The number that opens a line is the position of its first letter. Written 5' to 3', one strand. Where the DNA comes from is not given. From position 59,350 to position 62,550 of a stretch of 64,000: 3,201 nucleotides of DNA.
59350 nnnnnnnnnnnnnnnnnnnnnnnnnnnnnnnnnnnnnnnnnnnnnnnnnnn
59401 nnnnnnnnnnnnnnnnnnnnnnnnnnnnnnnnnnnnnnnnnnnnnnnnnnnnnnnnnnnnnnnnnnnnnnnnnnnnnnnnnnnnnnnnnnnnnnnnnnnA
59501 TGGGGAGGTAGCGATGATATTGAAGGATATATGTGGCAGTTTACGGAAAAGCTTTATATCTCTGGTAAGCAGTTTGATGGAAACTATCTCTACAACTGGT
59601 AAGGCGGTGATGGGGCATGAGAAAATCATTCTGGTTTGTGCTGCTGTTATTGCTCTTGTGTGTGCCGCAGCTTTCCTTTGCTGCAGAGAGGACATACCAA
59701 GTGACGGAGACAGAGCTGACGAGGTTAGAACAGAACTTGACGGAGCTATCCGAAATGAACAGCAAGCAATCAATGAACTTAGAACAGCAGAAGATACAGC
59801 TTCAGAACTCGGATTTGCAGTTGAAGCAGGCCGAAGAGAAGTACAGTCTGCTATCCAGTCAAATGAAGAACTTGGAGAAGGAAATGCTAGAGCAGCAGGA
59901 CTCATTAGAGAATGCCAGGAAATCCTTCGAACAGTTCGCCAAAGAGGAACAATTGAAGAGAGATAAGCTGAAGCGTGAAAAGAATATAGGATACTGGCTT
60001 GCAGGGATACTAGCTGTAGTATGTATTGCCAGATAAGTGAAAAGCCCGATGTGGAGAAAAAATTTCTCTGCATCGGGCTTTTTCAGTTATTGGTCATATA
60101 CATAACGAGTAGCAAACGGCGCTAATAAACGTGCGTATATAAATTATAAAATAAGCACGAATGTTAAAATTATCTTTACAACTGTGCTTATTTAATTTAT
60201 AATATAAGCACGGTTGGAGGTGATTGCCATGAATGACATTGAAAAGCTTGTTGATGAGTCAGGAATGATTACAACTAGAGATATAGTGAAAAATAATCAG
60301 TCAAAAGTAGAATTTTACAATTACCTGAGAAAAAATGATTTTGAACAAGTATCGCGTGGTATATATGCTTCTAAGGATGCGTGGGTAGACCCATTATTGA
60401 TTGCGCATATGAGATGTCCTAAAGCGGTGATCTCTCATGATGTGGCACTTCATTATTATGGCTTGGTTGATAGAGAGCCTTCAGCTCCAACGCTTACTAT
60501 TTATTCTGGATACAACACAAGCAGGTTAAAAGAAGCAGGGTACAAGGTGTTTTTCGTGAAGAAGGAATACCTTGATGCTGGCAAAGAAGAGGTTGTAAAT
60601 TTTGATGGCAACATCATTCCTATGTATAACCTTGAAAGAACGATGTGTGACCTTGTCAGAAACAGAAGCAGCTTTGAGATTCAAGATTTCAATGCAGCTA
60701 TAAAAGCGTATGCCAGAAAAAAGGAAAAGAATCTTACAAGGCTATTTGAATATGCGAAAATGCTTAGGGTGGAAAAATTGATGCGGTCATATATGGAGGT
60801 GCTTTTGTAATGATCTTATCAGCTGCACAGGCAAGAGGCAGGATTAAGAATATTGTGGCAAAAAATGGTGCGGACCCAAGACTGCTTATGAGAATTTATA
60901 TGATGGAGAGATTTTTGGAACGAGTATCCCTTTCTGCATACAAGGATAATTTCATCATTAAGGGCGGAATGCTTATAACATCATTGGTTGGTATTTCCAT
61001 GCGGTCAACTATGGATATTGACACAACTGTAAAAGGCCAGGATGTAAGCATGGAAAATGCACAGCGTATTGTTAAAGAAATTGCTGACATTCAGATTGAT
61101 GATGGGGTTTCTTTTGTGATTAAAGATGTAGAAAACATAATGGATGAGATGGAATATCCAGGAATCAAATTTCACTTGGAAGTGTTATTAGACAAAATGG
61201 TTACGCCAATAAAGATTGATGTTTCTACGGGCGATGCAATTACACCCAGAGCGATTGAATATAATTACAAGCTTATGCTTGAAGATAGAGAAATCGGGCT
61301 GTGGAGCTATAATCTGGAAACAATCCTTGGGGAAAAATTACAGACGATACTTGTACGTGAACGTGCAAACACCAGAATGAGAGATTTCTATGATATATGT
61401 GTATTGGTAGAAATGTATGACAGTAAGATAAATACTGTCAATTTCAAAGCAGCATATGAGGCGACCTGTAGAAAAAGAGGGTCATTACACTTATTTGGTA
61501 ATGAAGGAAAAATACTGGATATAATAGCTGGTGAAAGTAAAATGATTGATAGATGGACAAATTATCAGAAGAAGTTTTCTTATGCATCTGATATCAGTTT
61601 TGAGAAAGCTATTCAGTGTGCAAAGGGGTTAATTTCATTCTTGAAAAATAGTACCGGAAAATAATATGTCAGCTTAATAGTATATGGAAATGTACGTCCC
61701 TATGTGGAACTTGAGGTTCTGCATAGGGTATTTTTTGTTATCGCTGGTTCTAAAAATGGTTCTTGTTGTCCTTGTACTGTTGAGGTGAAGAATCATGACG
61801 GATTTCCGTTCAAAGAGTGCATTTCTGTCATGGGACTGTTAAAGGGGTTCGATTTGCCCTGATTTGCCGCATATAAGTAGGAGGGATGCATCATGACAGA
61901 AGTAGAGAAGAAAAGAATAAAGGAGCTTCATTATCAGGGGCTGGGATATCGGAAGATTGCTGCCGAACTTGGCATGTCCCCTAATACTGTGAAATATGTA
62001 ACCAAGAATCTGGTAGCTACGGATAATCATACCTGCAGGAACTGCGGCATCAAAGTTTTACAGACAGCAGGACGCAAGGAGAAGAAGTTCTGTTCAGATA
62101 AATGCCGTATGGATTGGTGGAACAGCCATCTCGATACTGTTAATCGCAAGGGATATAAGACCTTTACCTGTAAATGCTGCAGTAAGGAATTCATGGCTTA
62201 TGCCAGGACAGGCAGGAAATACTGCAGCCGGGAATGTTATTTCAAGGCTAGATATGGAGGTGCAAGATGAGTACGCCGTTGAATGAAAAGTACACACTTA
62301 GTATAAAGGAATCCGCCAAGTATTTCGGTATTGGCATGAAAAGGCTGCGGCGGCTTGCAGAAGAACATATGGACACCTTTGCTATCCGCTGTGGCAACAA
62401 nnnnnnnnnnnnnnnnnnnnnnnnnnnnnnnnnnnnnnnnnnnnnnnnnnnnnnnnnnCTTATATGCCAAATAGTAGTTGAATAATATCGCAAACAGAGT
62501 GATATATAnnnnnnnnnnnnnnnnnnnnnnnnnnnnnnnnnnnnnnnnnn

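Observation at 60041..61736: AbiEi/AbiEii abortive-infection cargo with its own promoter, operator-like repeats and terminator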

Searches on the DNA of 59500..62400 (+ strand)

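Call 12: search_dna_similar(query=window:60041-61736:+, collection=phages, mode=distant, max_rows=20)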
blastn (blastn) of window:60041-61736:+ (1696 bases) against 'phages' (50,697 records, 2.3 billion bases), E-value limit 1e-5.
No match.

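Call 56: search_rna_families(source=window, start=59500, end=62400, threshold=evalue, max_evalue=1)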
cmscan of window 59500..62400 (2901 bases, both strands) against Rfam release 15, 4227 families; matches with E-value up to 1: 4.
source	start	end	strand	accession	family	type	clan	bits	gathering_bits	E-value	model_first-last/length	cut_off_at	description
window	60129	60213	+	RF04251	MIR5070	Gene; miRNA;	CL00139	23.1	100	0.34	1-116/116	no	MIR5070 microRNA precursor family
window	60004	60085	+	RF00116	C0465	Gene; sRNA;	-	22.1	40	0.74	1-78/78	no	C0465 RNA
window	60032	60083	+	RF00107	FinP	Gene;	CL00016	20.8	45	0.73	1-76/76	no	FinP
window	60179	60216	+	RF02749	Ncrwmel02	Gene; sRNA;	-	18.4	290.8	0.15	113-150/251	no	Wolbachia sRNA mel02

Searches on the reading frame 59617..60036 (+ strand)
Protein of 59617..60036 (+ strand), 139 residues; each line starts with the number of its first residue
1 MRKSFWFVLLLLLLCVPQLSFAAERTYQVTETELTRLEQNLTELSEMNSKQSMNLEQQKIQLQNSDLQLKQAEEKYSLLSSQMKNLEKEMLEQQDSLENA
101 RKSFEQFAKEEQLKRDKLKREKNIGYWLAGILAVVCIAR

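Call 11: search_protein_families(library=pfam, proteins=[window:59617-60036:+], max_evalue=0.01)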
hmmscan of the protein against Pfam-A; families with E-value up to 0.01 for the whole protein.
window:59617-60036:+ (139 aa): 1 family
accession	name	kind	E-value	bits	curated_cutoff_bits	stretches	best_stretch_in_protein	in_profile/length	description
PF20531.3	DUF6746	-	0.0077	16.6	27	0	1-110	1-106/124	Family of unknown function (DUF6746)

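Call 28: search_protein_families(library=phrogs, proteins=[window:59617-60036:+], max_evalue=0.001)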
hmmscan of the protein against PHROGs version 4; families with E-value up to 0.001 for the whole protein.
window:59617-60036:+ (139 aa): 1 family
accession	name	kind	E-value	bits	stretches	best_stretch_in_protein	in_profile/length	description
phrog_5218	-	unknown function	0.00019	20.7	1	23-106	123-205/1599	-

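Call 47: search_protein_families(library=ncbifam, proteins=[window:59617-60036:+], max_evalue=0.001)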
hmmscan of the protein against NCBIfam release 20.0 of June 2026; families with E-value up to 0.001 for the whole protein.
window:59617-60036:+ (139 aa): 1 family
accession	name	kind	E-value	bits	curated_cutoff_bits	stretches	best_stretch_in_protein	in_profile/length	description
TIGR04211.1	SH3_and_anchor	equivalog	0.00049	19.7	65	1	23-134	64-174/198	TIGR04211 family SH3 domain-containing protein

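Call 54: search_protein_families(library=padloc, proteins=[window:59617-60036:+], max_evalue=0.001)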
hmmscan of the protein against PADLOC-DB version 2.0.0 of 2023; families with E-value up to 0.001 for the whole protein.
window:59617-60036:+ (139 aa): 0 families
